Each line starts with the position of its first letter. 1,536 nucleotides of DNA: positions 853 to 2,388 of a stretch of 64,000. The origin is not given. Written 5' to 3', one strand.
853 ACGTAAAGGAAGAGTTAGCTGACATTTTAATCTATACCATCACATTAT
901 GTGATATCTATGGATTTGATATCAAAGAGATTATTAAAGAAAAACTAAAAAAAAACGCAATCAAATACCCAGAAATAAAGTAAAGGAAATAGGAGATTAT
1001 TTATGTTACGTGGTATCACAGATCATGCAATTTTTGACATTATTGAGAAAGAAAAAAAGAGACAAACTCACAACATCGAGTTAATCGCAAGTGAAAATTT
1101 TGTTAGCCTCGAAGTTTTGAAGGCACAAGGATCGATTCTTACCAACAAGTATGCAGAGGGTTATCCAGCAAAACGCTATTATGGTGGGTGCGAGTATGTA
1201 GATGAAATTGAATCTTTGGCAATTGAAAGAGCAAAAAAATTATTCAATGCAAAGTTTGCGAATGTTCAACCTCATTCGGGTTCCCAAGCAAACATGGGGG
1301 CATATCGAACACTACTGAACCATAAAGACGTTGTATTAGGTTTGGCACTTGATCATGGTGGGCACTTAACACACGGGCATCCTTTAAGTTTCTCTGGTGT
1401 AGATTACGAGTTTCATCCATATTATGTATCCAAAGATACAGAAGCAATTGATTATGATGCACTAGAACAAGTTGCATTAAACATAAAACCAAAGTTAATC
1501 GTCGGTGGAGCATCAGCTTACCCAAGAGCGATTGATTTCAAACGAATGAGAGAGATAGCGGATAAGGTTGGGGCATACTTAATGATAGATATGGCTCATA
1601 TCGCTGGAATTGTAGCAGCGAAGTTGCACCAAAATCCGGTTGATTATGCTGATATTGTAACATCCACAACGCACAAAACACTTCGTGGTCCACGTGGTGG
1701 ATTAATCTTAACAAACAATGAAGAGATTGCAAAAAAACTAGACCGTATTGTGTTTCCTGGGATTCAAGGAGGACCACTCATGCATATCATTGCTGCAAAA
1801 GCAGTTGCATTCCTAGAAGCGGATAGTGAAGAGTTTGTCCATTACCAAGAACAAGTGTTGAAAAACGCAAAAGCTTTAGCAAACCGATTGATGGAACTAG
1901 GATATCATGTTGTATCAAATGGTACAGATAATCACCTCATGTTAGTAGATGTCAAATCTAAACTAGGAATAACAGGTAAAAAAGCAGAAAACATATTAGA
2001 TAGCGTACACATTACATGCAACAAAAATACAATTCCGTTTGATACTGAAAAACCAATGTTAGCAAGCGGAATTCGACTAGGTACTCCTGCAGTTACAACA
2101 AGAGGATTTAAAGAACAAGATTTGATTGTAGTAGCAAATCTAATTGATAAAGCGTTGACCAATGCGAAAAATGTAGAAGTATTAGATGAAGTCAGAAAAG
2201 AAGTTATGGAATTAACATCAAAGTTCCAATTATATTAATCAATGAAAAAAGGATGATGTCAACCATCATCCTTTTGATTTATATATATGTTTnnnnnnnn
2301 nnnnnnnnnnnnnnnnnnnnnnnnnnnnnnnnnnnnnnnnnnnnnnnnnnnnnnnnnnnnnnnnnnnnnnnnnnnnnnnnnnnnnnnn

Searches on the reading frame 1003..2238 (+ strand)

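Call 38: search_protein_families(library=pfam, proteins=[window:1003-2238:+], max_evalue=0.001)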
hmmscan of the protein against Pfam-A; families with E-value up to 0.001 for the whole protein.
window:1003-2238:+ (411 aa): 4 families
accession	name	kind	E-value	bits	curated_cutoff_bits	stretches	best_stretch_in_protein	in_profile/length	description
PF00464.25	SHMT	-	9.8e-169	561.6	27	1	6-381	4-399/399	Serine hydroxymethyltransferase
PF00155.27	Aminotran_1_2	-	1.3e-09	38.2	19.7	1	60-345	38-336/361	Aminotransferase class I and II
PF01212.27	Beta_elim_lyase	-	4.8e-05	23.3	27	1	178-315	150-285/288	Beta-eliminating lyase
PF01041.23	DegT_DnrJ_EryC1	-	8.5e-05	22.4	19.8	1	143-255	94-204/360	DegT/DnrJ/EryC1/StrS aminotransferase family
